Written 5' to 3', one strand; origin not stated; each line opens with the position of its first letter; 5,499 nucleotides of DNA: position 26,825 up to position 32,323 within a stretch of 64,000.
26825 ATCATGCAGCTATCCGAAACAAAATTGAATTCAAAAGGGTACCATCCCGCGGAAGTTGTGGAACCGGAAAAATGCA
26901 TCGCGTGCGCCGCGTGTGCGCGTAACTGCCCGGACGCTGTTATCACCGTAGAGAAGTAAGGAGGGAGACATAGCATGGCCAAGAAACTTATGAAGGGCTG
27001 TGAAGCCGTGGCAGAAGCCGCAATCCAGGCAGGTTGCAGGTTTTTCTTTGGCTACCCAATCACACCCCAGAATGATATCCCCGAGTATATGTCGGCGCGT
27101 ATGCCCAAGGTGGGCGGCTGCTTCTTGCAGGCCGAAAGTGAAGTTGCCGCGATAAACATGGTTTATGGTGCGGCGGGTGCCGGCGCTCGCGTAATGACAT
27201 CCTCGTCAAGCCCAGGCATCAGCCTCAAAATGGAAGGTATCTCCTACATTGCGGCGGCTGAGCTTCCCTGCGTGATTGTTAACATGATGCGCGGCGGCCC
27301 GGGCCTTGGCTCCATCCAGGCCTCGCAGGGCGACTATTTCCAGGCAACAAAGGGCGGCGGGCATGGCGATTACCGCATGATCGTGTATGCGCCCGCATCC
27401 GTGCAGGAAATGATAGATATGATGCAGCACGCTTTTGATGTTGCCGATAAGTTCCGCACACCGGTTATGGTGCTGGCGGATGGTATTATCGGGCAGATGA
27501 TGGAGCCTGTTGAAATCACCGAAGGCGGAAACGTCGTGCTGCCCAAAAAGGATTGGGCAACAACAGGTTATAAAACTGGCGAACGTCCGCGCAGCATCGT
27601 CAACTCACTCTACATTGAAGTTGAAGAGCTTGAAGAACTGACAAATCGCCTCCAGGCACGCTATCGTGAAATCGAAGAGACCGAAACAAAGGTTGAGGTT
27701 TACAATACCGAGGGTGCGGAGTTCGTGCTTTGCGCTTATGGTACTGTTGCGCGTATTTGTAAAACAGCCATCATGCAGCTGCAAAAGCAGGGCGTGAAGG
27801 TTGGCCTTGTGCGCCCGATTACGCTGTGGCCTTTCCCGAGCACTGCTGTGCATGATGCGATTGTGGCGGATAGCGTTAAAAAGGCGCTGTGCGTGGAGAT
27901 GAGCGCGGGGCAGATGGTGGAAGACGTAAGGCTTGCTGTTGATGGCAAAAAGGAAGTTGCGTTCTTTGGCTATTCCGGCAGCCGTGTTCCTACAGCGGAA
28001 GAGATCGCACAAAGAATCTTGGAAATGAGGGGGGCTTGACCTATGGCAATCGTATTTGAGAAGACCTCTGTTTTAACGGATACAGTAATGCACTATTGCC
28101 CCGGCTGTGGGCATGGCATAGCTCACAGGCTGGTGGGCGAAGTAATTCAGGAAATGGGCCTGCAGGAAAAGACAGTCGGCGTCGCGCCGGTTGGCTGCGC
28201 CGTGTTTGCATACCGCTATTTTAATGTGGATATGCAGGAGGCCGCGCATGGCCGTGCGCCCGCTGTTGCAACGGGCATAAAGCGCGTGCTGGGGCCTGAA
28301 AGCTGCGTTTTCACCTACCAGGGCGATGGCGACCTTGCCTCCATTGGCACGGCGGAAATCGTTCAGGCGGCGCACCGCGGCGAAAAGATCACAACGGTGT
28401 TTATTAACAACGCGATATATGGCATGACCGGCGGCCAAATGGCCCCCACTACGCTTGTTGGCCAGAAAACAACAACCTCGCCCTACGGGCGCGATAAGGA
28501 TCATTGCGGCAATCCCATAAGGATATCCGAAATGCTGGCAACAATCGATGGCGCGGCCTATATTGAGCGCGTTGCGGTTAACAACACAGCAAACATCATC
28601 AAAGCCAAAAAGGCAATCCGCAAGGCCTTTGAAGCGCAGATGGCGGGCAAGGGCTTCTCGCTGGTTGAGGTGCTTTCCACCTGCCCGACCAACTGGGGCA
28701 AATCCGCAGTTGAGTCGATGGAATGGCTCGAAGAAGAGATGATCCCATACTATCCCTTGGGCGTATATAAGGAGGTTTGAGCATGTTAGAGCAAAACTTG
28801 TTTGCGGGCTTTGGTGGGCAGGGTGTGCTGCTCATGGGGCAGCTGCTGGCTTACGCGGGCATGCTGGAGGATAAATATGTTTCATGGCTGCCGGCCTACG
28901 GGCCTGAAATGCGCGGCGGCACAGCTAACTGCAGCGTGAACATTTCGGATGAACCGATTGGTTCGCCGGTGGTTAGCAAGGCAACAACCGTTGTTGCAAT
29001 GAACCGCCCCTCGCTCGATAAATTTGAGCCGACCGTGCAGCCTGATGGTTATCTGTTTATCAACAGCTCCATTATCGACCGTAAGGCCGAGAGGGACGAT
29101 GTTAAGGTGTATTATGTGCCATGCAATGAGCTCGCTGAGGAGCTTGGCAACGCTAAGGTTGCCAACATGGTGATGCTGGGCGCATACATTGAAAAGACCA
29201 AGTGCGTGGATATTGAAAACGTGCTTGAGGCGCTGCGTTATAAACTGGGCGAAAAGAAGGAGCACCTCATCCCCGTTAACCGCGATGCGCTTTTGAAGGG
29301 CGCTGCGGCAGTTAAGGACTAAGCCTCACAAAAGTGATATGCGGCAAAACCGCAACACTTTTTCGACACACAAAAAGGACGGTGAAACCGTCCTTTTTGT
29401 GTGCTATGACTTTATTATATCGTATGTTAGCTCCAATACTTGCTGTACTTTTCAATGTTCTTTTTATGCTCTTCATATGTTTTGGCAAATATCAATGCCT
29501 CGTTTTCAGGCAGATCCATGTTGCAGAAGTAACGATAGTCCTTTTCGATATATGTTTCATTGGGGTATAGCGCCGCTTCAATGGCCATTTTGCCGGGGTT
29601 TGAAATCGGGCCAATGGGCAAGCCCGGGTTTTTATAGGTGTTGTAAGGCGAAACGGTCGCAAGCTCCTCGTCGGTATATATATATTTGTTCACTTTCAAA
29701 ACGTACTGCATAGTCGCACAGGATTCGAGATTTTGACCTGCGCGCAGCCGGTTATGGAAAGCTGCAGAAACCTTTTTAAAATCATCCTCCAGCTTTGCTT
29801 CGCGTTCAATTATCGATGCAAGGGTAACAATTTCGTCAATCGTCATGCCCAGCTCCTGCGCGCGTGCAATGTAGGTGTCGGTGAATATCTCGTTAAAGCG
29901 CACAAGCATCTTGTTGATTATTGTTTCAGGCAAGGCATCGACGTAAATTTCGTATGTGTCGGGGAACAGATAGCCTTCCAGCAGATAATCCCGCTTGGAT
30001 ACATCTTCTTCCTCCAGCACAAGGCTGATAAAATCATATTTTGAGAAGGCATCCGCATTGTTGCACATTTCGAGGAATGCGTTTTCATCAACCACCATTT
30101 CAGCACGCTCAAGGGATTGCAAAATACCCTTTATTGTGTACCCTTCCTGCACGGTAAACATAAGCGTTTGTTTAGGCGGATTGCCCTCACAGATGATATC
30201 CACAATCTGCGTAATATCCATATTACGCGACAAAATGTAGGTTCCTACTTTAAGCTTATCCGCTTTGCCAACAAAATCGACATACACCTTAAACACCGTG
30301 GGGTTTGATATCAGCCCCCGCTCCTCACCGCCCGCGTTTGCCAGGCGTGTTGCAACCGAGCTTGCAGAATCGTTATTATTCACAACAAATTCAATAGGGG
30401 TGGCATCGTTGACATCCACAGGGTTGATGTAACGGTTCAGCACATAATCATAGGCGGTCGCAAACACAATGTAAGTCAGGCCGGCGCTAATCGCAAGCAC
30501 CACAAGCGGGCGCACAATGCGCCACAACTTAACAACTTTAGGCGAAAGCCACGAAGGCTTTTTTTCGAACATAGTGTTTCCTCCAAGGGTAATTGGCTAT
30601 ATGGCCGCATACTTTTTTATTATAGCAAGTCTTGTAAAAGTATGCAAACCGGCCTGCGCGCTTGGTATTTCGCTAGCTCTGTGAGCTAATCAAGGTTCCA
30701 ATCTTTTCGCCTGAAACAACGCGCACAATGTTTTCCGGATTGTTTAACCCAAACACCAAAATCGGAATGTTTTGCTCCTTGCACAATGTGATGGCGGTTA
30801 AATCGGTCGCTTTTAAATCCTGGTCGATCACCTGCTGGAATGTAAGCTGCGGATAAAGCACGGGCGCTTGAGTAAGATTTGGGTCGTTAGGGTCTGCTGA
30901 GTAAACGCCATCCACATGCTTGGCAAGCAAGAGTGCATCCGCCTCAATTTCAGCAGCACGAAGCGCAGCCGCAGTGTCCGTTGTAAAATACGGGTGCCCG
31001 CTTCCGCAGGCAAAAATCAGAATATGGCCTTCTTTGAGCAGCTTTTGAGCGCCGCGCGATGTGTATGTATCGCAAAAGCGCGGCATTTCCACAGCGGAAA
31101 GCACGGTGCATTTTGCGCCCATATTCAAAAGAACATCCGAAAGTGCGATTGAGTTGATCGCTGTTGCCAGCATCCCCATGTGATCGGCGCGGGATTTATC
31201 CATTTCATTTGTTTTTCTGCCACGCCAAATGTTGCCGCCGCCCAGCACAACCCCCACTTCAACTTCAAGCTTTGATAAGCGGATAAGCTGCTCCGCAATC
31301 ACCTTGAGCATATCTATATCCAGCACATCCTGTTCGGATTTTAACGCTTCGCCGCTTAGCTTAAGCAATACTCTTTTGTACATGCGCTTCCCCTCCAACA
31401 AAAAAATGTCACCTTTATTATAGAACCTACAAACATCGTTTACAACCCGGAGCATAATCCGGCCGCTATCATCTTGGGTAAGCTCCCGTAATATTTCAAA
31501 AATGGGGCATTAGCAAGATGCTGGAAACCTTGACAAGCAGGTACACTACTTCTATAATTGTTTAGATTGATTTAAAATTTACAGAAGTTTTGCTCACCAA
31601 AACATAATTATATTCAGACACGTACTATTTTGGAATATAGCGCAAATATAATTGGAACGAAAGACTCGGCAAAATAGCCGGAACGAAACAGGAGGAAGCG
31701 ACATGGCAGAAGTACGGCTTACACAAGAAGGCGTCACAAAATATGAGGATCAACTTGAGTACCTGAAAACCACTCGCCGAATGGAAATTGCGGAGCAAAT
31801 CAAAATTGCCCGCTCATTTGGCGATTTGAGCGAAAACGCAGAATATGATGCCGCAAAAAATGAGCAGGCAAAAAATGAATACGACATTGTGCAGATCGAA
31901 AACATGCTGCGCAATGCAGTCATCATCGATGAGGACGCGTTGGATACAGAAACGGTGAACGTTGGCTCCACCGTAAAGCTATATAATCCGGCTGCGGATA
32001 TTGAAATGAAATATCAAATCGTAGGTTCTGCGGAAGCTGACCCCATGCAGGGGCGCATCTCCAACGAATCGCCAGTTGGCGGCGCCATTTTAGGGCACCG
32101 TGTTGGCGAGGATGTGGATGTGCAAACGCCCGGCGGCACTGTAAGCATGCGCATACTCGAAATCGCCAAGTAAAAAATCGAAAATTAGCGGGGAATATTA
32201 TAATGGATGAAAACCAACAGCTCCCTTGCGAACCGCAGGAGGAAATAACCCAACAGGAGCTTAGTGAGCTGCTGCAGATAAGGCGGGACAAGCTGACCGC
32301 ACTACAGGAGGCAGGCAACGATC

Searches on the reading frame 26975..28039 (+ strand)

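Call 19: search_protein_families(library=pfam, proteins=[window:26975-28039:+], max_evalue=0.00001)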
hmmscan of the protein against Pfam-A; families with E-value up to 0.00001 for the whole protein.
window:26975-28039:+ (354 aa): 2 families
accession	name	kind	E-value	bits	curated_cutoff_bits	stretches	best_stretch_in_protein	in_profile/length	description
PF01855.24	POR_N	-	7.7e-54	183.3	27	1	14-195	1-184/231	Pyruvate flavodoxin/ferredoxin oxidoreductase, thiamine diP-bdg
PF17147.9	PFOR_II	-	2.4e-21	76.4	27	1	248-344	1-102/102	Pyruvate:ferredoxin oxidoreductase core domain II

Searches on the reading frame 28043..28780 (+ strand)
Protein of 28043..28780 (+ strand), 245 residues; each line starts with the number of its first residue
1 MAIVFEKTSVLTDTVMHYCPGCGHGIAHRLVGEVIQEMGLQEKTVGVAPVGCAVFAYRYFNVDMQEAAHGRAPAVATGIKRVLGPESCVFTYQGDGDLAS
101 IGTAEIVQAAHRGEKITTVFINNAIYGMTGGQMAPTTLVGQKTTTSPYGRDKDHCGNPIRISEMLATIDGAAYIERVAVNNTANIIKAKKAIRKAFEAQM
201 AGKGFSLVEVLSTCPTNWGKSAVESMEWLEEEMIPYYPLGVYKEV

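Call 19: search_protein_families(library=pfam, proteins=[window:28043-28780:+], max_evalue=0.00001)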
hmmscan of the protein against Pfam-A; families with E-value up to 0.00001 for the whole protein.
window:28043-28780:+ (245 aa): 1 family
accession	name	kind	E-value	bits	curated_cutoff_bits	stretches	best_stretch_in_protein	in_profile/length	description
PF02775.26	TPP_enzyme_C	-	3.9e-20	72.6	21.9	1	58-210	20-151/151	Thiamine pyrophosphate enzyme, C-terminal TPP binding domain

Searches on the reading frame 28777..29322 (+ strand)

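Call 21: search_protein_families(library=pfam, proteins=[window:28777-29322:+], max_evalue=0.00001)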
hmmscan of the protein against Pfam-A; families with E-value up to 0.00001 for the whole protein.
window:28777-29322:+ (181 aa): 1 family
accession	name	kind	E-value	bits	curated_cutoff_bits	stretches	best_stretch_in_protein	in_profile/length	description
PF01558.24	POR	-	8e-42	143.8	27.4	1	13-176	1-172/173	Pyruvate ferredoxin/flavodoxin oxidoreductase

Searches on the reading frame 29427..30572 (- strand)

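Call 21: search_protein_families(library=pfam, proteins=[window:29427-30572:-], max_evalue=0.00001)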
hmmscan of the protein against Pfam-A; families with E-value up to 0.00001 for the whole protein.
window:29427-30572:- (381 aa): 1 family
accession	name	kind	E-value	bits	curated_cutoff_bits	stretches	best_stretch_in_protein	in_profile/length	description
PF02618.21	YceG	-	7.6e-76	255.6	32.4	1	62-375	1-275/275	YceG-like family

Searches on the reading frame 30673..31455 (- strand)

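Call 21: search_protein_families(library=pfam, proteins=[window:30673-31455:-], max_evalue=0.00001)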
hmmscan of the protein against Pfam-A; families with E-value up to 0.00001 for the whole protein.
window:30673-31455:- (260 aa): 1 family
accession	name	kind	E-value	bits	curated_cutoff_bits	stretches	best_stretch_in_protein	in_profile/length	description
PF00696.33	AA_kinase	-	4.5e-28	99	24.9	1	27-235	1-233/234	Amino acid kinase family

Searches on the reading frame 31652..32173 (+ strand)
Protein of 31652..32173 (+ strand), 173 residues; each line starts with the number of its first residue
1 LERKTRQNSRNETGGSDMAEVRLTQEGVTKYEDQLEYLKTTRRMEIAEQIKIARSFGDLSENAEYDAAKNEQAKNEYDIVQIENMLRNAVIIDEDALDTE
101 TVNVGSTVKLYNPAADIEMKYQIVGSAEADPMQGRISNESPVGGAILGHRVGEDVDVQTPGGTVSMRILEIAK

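Call 21: search_protein_families(library=pfam, proteins=[window:31652-32173:+], max_evalue=0.00001)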
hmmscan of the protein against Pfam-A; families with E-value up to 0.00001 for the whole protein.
window:31652-32173:+ (173 aa): 2 families
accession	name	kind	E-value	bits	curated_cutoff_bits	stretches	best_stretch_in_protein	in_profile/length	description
PF03449.20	GreA_GreB_N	-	9.7e-27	93.4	24.5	1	22-91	2-71/71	Transcription elongation factor, N-terminal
PF01272.25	GreA_GreB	-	6.7e-25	87.3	26.9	1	99-172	3-76/77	Transcription elongation factor, GreA/GreB, C-term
